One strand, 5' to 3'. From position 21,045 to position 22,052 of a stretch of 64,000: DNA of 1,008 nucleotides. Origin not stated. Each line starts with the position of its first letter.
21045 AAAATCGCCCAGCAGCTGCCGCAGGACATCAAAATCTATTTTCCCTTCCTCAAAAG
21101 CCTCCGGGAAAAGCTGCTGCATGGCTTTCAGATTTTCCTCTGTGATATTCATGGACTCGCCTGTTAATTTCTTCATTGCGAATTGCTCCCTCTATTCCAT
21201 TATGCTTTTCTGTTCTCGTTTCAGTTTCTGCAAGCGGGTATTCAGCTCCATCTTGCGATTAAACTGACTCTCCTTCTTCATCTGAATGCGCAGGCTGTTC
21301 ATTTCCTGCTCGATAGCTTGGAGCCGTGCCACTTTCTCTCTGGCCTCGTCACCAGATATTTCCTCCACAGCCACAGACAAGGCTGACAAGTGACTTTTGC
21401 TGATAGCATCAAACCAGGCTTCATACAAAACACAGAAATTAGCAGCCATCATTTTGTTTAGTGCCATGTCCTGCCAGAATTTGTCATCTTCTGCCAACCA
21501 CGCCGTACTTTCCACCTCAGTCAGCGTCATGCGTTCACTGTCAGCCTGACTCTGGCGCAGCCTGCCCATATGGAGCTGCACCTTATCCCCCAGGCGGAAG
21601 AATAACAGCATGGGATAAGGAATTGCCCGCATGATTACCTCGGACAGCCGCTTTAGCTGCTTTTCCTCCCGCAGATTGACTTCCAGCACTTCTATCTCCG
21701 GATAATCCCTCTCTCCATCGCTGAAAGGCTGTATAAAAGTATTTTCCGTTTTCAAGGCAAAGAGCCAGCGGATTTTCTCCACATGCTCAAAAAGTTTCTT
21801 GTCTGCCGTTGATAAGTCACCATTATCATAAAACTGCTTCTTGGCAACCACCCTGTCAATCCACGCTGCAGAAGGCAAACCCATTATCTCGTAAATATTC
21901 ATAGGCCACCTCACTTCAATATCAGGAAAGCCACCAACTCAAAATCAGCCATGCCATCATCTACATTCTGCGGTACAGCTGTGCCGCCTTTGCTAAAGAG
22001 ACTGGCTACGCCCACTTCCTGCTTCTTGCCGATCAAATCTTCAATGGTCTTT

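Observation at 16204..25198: Type III R-M core (Mod+Res) joined to an SNF2 helicase and a DUF4391-like protein in one four-gene operon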

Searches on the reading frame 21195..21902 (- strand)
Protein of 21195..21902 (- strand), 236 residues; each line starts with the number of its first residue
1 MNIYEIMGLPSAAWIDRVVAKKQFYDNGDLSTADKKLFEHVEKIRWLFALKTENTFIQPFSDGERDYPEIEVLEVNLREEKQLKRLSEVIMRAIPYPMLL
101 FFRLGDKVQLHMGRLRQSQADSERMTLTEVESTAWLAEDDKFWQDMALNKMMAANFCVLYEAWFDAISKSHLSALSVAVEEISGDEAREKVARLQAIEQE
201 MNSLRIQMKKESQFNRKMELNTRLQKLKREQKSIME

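Call 5: search_protein_families(library=pfam, proteins=[window:21195-21902:-], max_evalue=0.01)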
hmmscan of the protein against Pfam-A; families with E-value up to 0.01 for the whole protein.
window:21195-21902:- (236 aa): 1 family
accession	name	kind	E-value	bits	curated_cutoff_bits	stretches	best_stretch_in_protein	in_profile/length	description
PF14335.11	DUF4391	-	2.1e-55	188.6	29.9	1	7-230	1-231/232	Domain of unknown function (DUF4391)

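Call 6: search_protein_families(library=padloc, proteins=[window:21195-21902:-], max_evalue=0.01)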
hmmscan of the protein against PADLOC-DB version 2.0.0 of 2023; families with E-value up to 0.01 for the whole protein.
window:21195-21902:- (236 aa): 0 families

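Call 7: search_protein_families(library=ncbifam, proteins=[window:21195-21902:-], max_evalue=0.01)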
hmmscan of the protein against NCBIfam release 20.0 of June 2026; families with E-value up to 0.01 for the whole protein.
window:21195-21902:- (236 aa): 0 families

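Call 12: find_homologous_proteins(query=window:21195-21902:-, max_evalue=0.001)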
Query window:21195-21902:- (236 aa): 380 proteins with E <= 0.001 among 592 candidates; the best 120 are listed.
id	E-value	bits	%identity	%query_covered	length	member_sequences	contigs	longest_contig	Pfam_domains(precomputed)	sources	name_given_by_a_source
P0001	2.1e-148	510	100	100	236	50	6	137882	PF14335.12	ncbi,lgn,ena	-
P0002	3.2e-120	418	82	100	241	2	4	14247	PF14335.12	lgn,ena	-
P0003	8.4e-117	406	79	100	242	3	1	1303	PF14335.12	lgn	-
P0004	2.6e-114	398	78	100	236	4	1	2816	PF14335.12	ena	-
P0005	1.8e-106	373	74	99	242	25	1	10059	PF14335.12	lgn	-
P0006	1.3e-105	370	73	99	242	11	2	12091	PF14335.12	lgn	-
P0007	1.8e-105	369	74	99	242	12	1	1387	PF14335.12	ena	-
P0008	2.1e-105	369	73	99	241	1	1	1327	PF14335.12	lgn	-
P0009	2.1e-104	366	73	100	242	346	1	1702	PF14335.12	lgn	-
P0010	2.3e-104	366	72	100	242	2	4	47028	PF14335.12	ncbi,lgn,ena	-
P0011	3.0e-104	365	73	99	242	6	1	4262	PF14335.12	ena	-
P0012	3.5e-104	365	72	100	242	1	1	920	PF14335.12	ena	-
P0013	1.6e-103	363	72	100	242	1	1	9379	PF14335.12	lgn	-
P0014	2.4e-103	362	70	100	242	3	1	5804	PF14335.12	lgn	-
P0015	2.7e-102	359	71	100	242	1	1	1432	PF14335.12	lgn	-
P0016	3.3e-102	359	70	100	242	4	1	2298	PF14335.12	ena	-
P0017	1.2e-101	357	72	100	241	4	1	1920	PF14335.12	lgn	-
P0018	1.4e-101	357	71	99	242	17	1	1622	PF14335.12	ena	-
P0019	2.5e-101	356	69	100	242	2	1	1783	PF14335.12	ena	-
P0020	4.0e-101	355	70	100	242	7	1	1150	PF14335.12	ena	-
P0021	4.2e-101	355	68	100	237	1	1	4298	PF14335.12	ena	-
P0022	1.7e-100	353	70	100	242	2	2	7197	PF14335.12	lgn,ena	-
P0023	4.3e-100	352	71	99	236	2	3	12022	PF14335.12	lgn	-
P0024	7.2e-100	351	69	100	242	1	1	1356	PF14335.12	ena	-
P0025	1.4e-99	350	67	100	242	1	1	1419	PF14335.12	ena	-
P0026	5.3e-99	348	66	100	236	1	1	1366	PF14335.12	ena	-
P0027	7.1e-99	348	68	100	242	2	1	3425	PF14335.12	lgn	-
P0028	9.5e-99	347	68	100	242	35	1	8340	PF14335.12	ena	-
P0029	1.0e-98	347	67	100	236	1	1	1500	PF14335.12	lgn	-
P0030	1.1e-98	347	66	100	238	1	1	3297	PF14335.12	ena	-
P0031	1.7e-98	347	68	100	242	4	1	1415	PF14335.12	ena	-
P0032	3.8e-98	345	68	100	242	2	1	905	PF14335.12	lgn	-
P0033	5.6e-98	345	68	100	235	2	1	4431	PF14335.12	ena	-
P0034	5.6e-98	345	66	100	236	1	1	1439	PF14335.12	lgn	-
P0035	6.6e-98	345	69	100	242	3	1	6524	PF14335.12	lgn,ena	-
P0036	1.3e-97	344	68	100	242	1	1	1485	PF14335.12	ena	-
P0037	2.0e-97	343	68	100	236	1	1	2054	PF14335.12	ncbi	-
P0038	2.5e-97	343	65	100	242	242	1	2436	PF14335.12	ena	-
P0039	7.1e-97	341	66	100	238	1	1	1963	PF14335.12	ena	-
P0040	1.4e-96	340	67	97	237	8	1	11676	PF14335.12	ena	-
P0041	1.6e-96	340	67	100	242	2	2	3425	PF14335.12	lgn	-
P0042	1.7e-96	340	66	99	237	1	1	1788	PF14335.12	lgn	-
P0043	5.6e-96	338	67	100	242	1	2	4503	PF14335.12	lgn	-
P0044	3.3e-95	336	67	100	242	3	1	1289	PF14335.12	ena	-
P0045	1.1e-94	334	64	100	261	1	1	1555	PF14335.12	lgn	-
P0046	2.3e-94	333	66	100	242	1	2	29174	PF14335.12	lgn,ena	-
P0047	6.2e-94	332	66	100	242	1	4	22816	PF14335.12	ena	-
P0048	8.3e-94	331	65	100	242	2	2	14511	PF14335.12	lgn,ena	-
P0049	1.0e-93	331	65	100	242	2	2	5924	PF14335.12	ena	-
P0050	1.2e-93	331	65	100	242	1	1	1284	PF14335.12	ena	-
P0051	1.6e-93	330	65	100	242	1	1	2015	PF14335.12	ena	-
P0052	2.9e-93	329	65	100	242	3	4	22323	PF14335.12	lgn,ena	-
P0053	3.0e-93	329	65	100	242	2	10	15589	PF14335.12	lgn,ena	-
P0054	4.8e-93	329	63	100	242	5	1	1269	PF14335.12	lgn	-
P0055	3.5e-92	326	65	100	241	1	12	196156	PF14335.12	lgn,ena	-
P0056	1.9e-91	324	65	100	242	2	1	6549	PF14335.12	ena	-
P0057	6.5e-90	319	63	100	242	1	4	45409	PF14335.12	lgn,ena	-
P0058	1.7e-89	317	63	95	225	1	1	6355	PF14335.12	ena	-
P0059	7.0e-89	315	63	100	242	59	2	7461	PF14335.12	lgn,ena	-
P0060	3.5e-85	303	64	100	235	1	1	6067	PF14335.12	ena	-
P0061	9.1e-85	302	61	100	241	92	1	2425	PF14335.12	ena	-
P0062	9.5e-83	295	61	97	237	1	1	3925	PF14335.12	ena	-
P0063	2.4e-79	284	58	100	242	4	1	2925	PF14335.12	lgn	-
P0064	1.9e-78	281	57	100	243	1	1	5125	PF14335.12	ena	-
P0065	4.2e-64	234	50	99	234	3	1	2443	PF14335.12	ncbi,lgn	-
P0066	1.5e-63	232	68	67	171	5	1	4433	PF14335.12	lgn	-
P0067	3.6e-61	225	47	98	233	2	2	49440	PF14335.12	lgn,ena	-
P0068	1.3e-60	223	47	97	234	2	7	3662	PF14335.12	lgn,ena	-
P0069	7.0e-60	220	47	100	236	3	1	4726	PF14335.12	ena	-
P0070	9.4e-60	220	47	97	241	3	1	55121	PF14335.12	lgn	-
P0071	9.4e-60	220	48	97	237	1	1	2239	PF14335.12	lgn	-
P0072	2.1e-59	219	46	97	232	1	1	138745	PF14335.12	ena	-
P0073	6.8e-59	217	45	100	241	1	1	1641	PF14335.12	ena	-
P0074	8.0e-59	217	46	100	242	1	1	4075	PF14335.12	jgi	-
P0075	9.1e-59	217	46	100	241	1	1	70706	PF14335.12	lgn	-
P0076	9.4e-59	217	47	97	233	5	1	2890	PF14335.12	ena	-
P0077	1.1e-58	216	48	98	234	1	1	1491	PF14335.12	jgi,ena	-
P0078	1.1e-58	216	47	97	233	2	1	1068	PF14335.12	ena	-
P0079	1.4e-58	216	47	97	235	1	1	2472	PF14335.12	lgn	-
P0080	1.5e-58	216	46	100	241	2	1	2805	PF14335.12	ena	-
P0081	1.9e-58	216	46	97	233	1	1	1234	PF14335.12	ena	-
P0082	2.3e-58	215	47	100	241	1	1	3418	PF14335.12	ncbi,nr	ncbi:MAG: DUF4391 domain-containing protein [Clostridiaceae bacterium]|nr:DUF4391 domain-containing 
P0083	2.9e-58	215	46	96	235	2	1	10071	PF14335.12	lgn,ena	-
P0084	3.0e-58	215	46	100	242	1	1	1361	PF14335.12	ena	-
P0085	3.6e-58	215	45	100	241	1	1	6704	PF14335.12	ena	-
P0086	3.7e-58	215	47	97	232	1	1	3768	PF14335.12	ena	-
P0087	3.8e-58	215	46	97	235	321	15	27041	PF14335.12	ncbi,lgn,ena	-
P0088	3.8e-58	215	45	100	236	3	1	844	PF14335.12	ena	-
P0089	4.1e-58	215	46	100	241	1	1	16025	PF14335.12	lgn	-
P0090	4.2e-58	215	46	100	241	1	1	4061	PF14335.12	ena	-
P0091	4.6e-58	214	46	97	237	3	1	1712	PF14335.12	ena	-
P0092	8.6e-58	214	47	96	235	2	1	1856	PF14335.12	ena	-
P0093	9.7e-58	213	47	97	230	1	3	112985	PF14335.12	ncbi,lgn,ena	-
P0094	1.1e-57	213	47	98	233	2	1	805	PF14335.12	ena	-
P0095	1.2e-57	213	46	97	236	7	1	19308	PF14335.12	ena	-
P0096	1.5e-57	213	46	97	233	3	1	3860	PF14335.12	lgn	-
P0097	1.8e-57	212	45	100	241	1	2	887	PF14335.12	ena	-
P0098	1.9e-57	212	41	98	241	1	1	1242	PF14335.12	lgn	-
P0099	2.1e-57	212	46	97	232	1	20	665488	PF14335.12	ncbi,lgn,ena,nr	ncbi:MAG: DUF4391 domain-containing protein [Oscillospiraceae bacterium]|nr:DUF4391 domain-containin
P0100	2.5e-57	212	46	97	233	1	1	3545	PF14335.12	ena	-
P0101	2.5e-57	212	45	100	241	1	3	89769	PF14335.12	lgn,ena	-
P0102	2.9e-57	212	45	100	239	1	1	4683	PF14335.12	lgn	-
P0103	3.1e-57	212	45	97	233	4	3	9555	PF14335.12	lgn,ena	-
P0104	3.2e-57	212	45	100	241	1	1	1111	PF14335.12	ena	-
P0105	3.6e-57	212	44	100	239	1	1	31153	PF14335.12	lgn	-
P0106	3.6e-57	212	45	100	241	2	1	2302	PF14335.12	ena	-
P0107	5.0e-57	211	44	100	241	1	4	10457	PF14335.12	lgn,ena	-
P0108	5.2e-57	211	45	100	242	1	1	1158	PF14335.12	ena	-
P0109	5.8e-57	211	46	100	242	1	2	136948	PF14335.12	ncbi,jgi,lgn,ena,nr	ncbi:MAG: DUF4391 domain-containing protein [Tissierellaceae bacterium]|nr:DUF4391 domain-containing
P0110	7.0e-57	211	44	100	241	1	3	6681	PF14335.12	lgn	-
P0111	9.0e-57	210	44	100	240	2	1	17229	PF14335.12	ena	-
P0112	9.4e-57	210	44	100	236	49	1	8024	PF14335.12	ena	-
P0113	1.0e-56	210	44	100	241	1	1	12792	PF14335.12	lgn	-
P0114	1.1e-56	210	45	100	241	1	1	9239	PF14335.12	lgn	-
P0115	1.2e-56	210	46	97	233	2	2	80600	PF14335.12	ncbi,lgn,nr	ncbi:MAG: DUF4391 domain-containing protein [Oscillospiraceae bacterium]|nr:DUF4391 domain-containin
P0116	1.3e-56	210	45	100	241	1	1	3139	PF14335.12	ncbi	-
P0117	1.3e-56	210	45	97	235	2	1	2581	PF14335.12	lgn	-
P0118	1.9e-56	209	44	100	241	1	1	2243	PF14335.12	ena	-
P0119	2.0e-56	209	45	97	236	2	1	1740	PF14335.12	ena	-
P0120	2.2e-56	209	46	98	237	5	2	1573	PF14335.12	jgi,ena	-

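Call 15: find_related_loci(query=A1, collection=genome_contigs, flank=10000)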
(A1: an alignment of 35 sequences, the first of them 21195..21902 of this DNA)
Query A1 (236 aa) in genome_contigs; peptide patterns used: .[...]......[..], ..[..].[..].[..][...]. (x = any residue, [..] = any of these).
108 stretches matched a pattern; 53 encode a relative of the query (tblastn E <= 1e-3); 53 distinct loci.
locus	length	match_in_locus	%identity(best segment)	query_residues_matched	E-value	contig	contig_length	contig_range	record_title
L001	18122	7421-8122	76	1-234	2e-118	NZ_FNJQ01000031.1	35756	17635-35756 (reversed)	Selenomonas ruminantium strain S137, whole genome shotgun sequence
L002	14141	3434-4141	74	1-236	6e-117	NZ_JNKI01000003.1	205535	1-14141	Selenomonas sp. ND2010 T504DRAFT_scaffold00003.3_C, whole genome shotgun sequence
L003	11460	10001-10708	69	1-236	6e-110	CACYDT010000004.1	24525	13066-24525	MAG: uncultured Veillonellaceae bacterium isolate RUG11858 genome assembly, contig: RUG11858_asm_4, whole genome shotgun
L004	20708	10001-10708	66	1-236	2e-107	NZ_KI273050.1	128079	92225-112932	Mitsuokella sp. oral taxon 131 str. W9106 Scaffold13, whole genome shotgun sequence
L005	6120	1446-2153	66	1-236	3e-106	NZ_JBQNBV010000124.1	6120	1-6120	MAG: Selenomonas sp. isolate A39_bin.14 NODE_933_length_6120_cov_3.514592, whole genome shotgun sequence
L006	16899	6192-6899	66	1-236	3e-105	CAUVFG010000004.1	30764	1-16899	MAG TPA_asm: uncultured Selenomonas sp. isolate SRR23388440_bin.48_MetaWRAP_v1.3_MAG genome assembly, contig: ERZ2165979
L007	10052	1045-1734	68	1-230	1e-100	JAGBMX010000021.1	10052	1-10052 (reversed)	MAG: Selenomonadaceae bacterium isolate RGIG9261 Water_deer_Rumen.Co__c123700, whole genome shotgun sequence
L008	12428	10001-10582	64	37-230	4e-80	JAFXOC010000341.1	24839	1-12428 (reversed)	MAG: Selenomonadaceae bacterium isolate RGIG6591 Sheep_Rumen-1__c861351, whole genome shotgun sequence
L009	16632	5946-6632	47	1-228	3e-65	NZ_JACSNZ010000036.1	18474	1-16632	Pseudoflavonifractor capillosus strain An386a An386a_contig-110_35, whole genome shotgun sequence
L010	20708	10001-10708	46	1-235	1e-64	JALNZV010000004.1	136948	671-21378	MAG: Tissierellaceae bacterium isolate SO_2017_LW2 bin 118 scaffold_249_c1_LW138R_2017, whole genome shotgun sequence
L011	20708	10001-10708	73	1-236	4e-115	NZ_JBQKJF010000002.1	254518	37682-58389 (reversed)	Mitsuokella jalaludinii strain LCP21S3_H7 contig00002, whole genome shotgun sequence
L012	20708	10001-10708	44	1-235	8e-64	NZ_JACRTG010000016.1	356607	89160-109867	Paratissierella segnis strain BX21 BX-21_ctg0001, whole genome shotgun sequence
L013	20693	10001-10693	46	3-232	1e-63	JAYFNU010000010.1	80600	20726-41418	MAG: Oscillospiraceae bacterium isolate 5C_30 c_5C_000000084987, whole genome shotgun sequence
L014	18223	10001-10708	44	1-235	3e-63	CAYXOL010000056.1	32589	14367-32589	MAG TPA_asm: uncultured Clostridium sp. isolate binchicken_co135_7 genome assembly, contig: NODE_2552_length_32589_cov_1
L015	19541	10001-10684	45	1-227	6e-63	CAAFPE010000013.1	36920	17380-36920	MAG TPA_asm: uncultured Oscillospiraceae bacterium, isolate HGM13113, WGS project CAAFPE010000000 data, contig: SRS25523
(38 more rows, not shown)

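Call 19: predict_structure(alignment_id=A1)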
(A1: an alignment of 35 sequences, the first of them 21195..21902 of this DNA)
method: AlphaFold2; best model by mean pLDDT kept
length: 236 residues; sequences in the alignment: 35
mean_pLDDT: 92.2   pTM: 0.85
mean pLDDT of the five models: 92.2, 92.2, 92.2, 91.5, 90.3
residues with pLDDT >= 90: 182; 70-90: 53; 50-70: 1; < 50: 0
segments of 3 or more residues with pLDDT < 50: none
pLDDT, mean of each block of 10 residues (from residue 1): 91 95 84 92 97 92 90 97 93 91 97 87 82 95 93 90 95 89 91 95 96 95 97 91
secondary structure, 60 per line:
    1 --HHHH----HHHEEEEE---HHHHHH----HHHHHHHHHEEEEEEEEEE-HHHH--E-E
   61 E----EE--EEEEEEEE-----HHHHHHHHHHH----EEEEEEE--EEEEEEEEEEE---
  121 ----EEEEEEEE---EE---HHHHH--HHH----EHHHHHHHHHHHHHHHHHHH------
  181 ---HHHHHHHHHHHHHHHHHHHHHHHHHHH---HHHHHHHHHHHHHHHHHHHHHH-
elements in order: H3-6 E14-18 H22-27 H32-40 E41-50 H52-55 E70-77 H83-93 E98-104 E107-117 E125-132 H141-145 H156-174 H184-210 H214-235

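Call 22: fold_search(model_id=the predicted structure, library=pdb)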
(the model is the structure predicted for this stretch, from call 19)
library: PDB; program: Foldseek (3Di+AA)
matches with E <= 10: 533; with E <= 0.001: 0
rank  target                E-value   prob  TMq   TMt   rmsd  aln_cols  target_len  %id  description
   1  2bbh                  5.5e-02  0.25  0.17  0.18  14.3       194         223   11  X-ray structure of T.maritima CorA soluble domain (released 2005-12-13)
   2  8i9w_CA               1.2e-01  0.09  0.15  0.15  14.4       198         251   13  Cryo-EM structure of a Chaetomium thermophilum pre-60S ribosomal subunit - Dbp10-3 (released 2023-05-17)
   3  8ir1_T                1.6e-01  0.11  0.16  0.15  15.2       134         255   12  human nuclear pre-60S ribosomal particle - State A (released 2023-08-09)
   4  6zqd_CJ               1.6e-01  0.09  0.13  0.12  12.5       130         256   10  Cryo-EM structure of the 90S pre-ribosome from Saccharomyces cerevisiae, state Post-A1 (released 2020-09-23)
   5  8ir3_T                1.7e-01  0.09  0.15  0.14  15.5       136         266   12  human nuclear pre-60S ribosomal particle - State B' (released 2023-08-09)
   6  3jcf_A                1.9e-01  0.15  0.19  0.15  15.0       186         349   12  Cryo-EM structure of the magnesium channel CorA in the closed symmetric magnesium-bound state (released 2016-02-17)
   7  8rl2_CJ               1.9e-01  0.12  0.16  0.14  13.5       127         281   11  Human pre-60S - State 5 (released 2025-01-15)
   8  7mq8_SM               2.0e-01  0.15  0.16  0.14   9.9        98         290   12  Cryo-EM structure of the human SSU processome, state pre-A1 (released 2021-09-22)
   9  9n73_SM               2.2e-01  0.12  0.16  0.15  11.0       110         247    6  SSU processome maturation and disassembly, State G (released 2025-10-29)
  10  9qiw_CJ               2.2e-01  0.10  0.15  0.13  12.7       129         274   11  Human pre-60S - State 3 (released 2025-04-30)
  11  7d4i_5G               2.2e-01  0.08  0.13  0.12  12.4       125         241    9  Cryo-EM structure of 90S small ribosomal precursors complex with the DEAH-box RNA helicase Dhr1 (State F) (released 2021-10-06)
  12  8eth_x                2.4e-01  0.12  0.15  0.12  12.9       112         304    9  Ytm1 associated 60S nascent ribosome State 1B (released 2022-11-30)
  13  6c0f_I                2.7e-01  0.12  0.16  0.14  10.9       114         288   10  Yeast nucleolar pre-60S ribosomal subunit (state 2) (released 2018-03-14)
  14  6z01_A                2.9e-01  0.28  0.19  0.09  12.1       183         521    9  DNA Topoisomerase (released 2021-11-17)
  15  2zvf_F                3.7e-01  0.18  0.14  0.18   6.0        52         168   12  Crystal structure of Archaeoglobus fulgidus alanyl-tRNA synthetase C-terminal dimerization domain (released 2009-06-30)
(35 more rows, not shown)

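Call 33: search_protein_families(library=pfam, proteins=[window:21195-21902:-], max_evalue=10)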
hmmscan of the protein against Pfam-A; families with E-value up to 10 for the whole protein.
window:21195-21902:- (236 aa): 1 family
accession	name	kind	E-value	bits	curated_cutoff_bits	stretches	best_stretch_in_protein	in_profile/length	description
PF14335.11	DUF4391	-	2.1e-55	188.6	29.9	1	7-230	1-231/232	Domain of unknown function (DUF4391)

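Call 39: find_encoding_contigs(protein=P0001, flank=10000, max_places=4)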
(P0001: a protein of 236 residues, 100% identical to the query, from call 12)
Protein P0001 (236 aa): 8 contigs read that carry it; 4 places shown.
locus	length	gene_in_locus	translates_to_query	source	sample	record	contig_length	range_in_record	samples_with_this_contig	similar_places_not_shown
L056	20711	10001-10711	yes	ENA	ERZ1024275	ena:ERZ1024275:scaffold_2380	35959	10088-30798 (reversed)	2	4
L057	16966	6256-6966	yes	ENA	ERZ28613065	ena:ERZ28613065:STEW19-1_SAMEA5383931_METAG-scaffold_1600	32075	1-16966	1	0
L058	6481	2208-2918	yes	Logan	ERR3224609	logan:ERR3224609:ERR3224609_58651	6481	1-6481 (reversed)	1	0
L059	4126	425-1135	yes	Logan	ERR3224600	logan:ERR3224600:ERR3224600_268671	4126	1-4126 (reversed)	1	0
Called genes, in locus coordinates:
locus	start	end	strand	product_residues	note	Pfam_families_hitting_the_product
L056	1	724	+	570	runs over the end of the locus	PF03485:Arg_tRNA_synt_N, PF00750:tRNA-synt_1d, PF09334:tRNA-synt_1g (faint), PF05746:DALR_1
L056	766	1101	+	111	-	-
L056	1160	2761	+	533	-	PF06418:CTP_synth_N, PF00117:GATase, PF07722:Peptidase_C26 (weak)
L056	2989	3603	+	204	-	-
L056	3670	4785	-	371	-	PF03600:CitMHS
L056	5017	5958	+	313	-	PF04754:Transposase_31 (faint)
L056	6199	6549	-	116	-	PF12844:HTH_19, PF13560:HTH_31, PF01381:HTH_3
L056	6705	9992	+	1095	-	PF00270:DEAD (faint), PF00176:SNF2-rel_dom (faint), PF04851:ResIII, PF00271:Helicase_C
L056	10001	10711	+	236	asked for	PF14335:DUF4391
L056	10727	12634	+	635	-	PF01555:N6_N4_Mtase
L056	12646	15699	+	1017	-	PF04851:ResIII, PF00270:DEAD, PF19778:RE_endonuc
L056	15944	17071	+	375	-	PF17761:DUF1016_N, PF06250:YhcG_C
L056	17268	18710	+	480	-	PF04326:SLFN_AlbA_2, PF13749:HATPase_c_4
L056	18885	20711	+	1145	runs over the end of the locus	PF22590:Cas3-like_C_2 (faint), PF17757:UvrB_inter, PF02559:CarD_TRCF_RID, PF00176:SNF2-rel_dom, PF00270:DEAD, PF04851:ResIII, PF00271:Helicase_C, PF03461:TRCF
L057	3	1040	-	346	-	?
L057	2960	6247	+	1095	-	PF00270:DEAD (faint), PF00176:SNF2-rel_dom (faint), PF04851:ResIII, PF00271:Helicase_C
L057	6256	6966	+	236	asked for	PF14335:DUF4391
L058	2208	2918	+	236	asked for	PF14335:DUF4391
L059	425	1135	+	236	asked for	PF14335:DUF4391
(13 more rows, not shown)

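Call 43: search_protein_representatives(alignment_id=A1)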
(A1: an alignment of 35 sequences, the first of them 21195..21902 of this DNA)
Query: 35 sequences, 239 profile positions. Proteins with E-value up to 0.001 (for the whole library): 2305; up to 1e-10: 1319; up to 1e-30: 358. The best 150 are listed.
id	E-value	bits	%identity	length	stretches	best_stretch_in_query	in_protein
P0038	4.6e-109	380.0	-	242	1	1-238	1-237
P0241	2.8e-86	305.4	-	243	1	1-237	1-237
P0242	4.0e-85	301.7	-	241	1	1-234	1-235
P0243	1.9e-79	283.1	-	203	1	1-192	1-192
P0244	5.2e-79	281.6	-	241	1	1-235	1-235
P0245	2.2e-78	279.6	-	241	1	1-235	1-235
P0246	2.4e-78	279.4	-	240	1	1-237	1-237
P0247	5.9e-78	278.2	-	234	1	5-231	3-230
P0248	1.1e-76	274.0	-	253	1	3-237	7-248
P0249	2.7e-76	272.8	-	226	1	6-233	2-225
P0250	3.9e-76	272.2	-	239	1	7-234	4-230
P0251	1.0e-75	270.9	-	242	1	3-236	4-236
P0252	9.8e-73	261.1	-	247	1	1-236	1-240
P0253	1.0e-70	254.5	-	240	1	1-236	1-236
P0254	2.1e-69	250.2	-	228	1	9-232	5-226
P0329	1.3e-45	172.3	-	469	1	4-236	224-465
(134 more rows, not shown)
